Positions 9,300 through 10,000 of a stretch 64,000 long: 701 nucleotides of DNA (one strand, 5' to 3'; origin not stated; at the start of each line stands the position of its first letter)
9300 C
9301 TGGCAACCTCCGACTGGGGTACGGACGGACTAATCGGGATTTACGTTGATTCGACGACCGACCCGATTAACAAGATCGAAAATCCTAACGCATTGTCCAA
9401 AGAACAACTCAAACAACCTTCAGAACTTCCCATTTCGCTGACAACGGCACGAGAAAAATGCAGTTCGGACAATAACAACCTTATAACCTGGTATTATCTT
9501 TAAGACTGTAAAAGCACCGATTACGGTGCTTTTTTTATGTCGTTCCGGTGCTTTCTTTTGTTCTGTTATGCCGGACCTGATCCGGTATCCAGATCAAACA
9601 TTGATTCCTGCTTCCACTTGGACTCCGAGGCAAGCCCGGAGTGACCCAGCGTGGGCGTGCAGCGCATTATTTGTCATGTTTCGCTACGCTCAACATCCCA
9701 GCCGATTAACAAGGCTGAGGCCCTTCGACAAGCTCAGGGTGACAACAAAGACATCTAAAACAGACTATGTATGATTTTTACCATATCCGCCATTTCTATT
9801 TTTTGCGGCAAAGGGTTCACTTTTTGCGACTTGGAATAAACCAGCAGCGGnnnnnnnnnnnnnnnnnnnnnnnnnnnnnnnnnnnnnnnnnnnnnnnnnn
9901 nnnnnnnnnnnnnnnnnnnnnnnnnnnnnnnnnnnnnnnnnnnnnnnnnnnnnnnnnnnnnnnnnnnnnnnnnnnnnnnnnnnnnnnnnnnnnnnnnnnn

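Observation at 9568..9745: Roughly 200 bp intergenic repeat family resembling small non-autonomous mobile elements, present twice (9568-9745 and 43268-43465)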

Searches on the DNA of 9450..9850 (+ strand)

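Call 7: search_rna_families(source=window, start=9450, end=9850, threshold=evalue, max_evalue=10, show_alignments=2)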
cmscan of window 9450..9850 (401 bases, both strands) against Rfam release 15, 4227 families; matches with E-value up to 10: 10.
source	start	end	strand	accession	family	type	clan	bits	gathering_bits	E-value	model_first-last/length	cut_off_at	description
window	9478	9558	+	RF01770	rimP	Cis-reg; leader;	-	22.7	47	0.18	1-102/102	no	Gammaprotebacteria rimP leader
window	9467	9540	+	RF02846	Ref84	Gene; antisense;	-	21.7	52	1.9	1-87/87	no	Enterococcus sRNA 84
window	9490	9538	+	RF00106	RNAI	Gene; antisense;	-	17.6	47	0.65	1-102/102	no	RNAI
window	9511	9544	-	RF02084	STnc130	Gene; sRNA;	-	17.4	55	4.2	95-126/135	no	Enterobacteria sRNA STnc130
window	9510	9561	+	RF00489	ctRNA_p42d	Gene; antisense;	-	15.7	50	1.6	1-46/46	no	ctRNA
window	9512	9557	-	RF02236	asX2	Gene; sRNA;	-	15.1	70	1.8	1-87/87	no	Xanthomonas sRNA asX2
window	9510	9533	-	RF02054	STnc420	Gene; sRNA;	-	13.9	70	9.8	28-50/58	no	Salmonella enterica sRNA STnc420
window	9471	9499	-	RF00694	mir-137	Gene; miRNA;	CL00092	13.6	56.7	7.8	24-49/72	no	mir-137 microRNA precursor family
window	9758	9820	-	RF01515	Afu_514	Gene; snRNA; snoRNA; CD-box;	-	11.8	39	9.4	38-106/106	no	A. fumigatus snoRNA Afu_514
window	9510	9533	-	RF01408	sraL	Gene; sRNA;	-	11.1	39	4.5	114-137/142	no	sraL Hfq binding RNA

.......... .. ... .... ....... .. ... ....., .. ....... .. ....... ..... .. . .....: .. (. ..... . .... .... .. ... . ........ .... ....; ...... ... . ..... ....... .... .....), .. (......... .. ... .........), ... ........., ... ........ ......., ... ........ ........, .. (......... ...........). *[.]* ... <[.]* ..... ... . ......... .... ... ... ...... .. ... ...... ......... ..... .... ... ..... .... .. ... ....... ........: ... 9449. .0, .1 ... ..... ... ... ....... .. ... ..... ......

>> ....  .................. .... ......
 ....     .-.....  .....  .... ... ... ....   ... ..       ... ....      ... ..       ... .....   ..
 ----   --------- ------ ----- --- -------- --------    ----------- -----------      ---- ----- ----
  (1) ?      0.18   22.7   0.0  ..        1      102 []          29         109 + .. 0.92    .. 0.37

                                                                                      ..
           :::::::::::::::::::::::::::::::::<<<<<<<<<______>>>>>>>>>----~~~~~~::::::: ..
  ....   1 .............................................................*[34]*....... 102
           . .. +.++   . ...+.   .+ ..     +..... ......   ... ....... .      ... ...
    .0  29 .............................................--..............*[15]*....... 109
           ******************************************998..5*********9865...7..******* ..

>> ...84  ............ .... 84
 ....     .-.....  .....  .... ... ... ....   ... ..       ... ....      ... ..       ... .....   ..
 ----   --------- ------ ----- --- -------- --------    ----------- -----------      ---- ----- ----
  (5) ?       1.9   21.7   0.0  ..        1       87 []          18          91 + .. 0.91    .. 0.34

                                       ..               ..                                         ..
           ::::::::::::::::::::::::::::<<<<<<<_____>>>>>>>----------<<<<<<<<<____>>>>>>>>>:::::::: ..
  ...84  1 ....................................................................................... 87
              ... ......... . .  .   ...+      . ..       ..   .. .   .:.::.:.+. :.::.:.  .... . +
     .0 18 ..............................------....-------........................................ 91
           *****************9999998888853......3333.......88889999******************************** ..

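Call 79: build_rna_model(alignment_id=A2, structure=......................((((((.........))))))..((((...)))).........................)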
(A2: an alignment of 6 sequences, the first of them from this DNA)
Model R1 built from alignment A2 (6 sequences, 81 columns); structure: as given.
model positions 80; base pairs 10; branch points 1; effective number of sequences 1.55; information 0.709 bits per position. Calibrated on 0.2 Mb of random sequence (short: E-values are rough).
structure used (alignment columns):
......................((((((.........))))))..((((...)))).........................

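Call 81: search_with_rna_model(model_id=R1, sources=[window, L024, L032, L034, L035, L037, L038, L039, L051, L053, L055, L056, L058], max_evalue=10)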
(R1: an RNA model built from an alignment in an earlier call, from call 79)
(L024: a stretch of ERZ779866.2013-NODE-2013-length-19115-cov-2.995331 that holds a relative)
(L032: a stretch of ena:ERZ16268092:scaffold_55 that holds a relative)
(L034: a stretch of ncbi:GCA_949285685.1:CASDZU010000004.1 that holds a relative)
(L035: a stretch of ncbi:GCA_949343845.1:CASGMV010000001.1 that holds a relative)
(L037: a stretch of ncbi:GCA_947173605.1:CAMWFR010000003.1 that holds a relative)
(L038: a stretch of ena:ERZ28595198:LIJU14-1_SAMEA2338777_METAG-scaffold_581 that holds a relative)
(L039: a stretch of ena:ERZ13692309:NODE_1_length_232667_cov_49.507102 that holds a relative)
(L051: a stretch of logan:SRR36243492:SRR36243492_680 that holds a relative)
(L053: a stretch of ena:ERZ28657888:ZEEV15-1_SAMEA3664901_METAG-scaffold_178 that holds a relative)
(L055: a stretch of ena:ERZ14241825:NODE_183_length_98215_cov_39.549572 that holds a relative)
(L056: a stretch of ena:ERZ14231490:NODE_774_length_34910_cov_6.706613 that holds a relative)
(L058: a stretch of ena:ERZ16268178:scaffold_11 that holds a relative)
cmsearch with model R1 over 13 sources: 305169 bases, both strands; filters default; matches with E-value up to 10: 6.
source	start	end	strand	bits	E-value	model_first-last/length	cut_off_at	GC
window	43247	43326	+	107.8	3.1e-22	1-80/80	no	0.51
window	9600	9680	+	104.3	2e-21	1-80/80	no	0.56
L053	17661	17741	+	104.3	2e-21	1-80/80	no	0.56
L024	3510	3588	-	101.8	8.1e-21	1-80/80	no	0.53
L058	11936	11972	-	17.9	0.51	23-59/80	no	0.46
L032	8086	8133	+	13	7.2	1-80/80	no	0.33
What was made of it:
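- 9600..9680 (.): Conserved core of copy A. It comprises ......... (9600-9608), the main hairpin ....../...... (9622-9642) and the 31-nt block (9642-9672) with an inner CCCA-GCG-TGGG hairpin. Call 81: the covariance model scores 104 bits here, though it was built from these same sequences.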

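Call 82: search_with_rna_model(model_id=R1, source=L058, start=10900, end=12900, filters=off, max_evalue=10, show_alignments=3)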
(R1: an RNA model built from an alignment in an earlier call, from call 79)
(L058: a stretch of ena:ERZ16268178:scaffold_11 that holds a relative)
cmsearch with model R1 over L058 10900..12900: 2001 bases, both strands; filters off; matches with E-value up to 10: 13.
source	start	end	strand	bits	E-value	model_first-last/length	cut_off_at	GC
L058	11936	11972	-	17.9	0.0034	23-59/80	no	0.46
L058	12046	12081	+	12.8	0.052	23-60/80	no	0.53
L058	12375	12418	+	9.4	0.33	1-80/80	no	0.39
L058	12310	12345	-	6.7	1.4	1-80/80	no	0.28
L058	12731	12812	-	6.3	1.8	1-80/80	no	0.37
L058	10997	11035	-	5.7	2.6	1-80/80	no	0.23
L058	11943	11987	+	4.8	4.2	1-80/80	no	0.31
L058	12046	12066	-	4.7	4.3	23-43/80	no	0.48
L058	12592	12632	-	4.6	4.5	23-63/80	no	0.63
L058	11623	11668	+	4.4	4.9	1-80/80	no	0.28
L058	11051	11107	-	4.2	5.6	1-80/80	no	0.26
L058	12251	12299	-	4.1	5.8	1-80/80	no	0.39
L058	11238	11275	-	3.3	9.2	1-80/80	no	0.24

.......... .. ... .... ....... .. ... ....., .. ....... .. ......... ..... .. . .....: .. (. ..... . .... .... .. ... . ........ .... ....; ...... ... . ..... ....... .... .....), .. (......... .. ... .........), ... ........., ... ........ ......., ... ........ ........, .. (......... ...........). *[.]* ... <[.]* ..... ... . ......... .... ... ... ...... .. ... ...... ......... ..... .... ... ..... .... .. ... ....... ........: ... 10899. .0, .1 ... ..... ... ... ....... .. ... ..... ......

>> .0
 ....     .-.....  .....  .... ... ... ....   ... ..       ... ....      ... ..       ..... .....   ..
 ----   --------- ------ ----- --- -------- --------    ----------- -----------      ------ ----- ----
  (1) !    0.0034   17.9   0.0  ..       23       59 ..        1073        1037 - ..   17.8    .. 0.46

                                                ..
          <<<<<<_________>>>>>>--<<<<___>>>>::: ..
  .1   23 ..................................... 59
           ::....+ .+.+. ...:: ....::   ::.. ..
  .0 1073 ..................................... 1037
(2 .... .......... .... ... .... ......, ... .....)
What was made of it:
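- On Trans-acting small RNA, or RNA derived from a 3' UTR: Call 82: a weak, similarly built homologue in L058.
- E = 0.0034 within that 2-kb interval, but only 0.51 across all 305 kb searched (calls 81, 82). A similarly built unit sits at the orthologous locus of a sister species (call 82).
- Tried and rejected: The only find was the weak L058 match (calls 81, 82).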

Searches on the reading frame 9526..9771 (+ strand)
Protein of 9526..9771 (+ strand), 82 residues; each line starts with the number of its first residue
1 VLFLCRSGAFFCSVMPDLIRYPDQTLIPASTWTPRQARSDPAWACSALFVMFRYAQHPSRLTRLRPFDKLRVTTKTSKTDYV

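Call 26: find_homologous_proteins(query=window:9526-9771:+, max_evalue=10)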
Query window:9526-9771:+ (82 aa): 1 proteins with E <= 10 among 1 candidates.
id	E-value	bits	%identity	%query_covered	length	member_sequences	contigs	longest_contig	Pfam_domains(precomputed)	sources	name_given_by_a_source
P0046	9.0e-49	180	98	100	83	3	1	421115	-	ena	-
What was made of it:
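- On Protein-coding gene (ORF 9526-9774): The only relatives are the ORF's own orthologues (call 26).
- Checked: Its only relatives are its own orthologues (call 26).
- Tried and rejected: Only the orthologous cluster came back (call 26).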
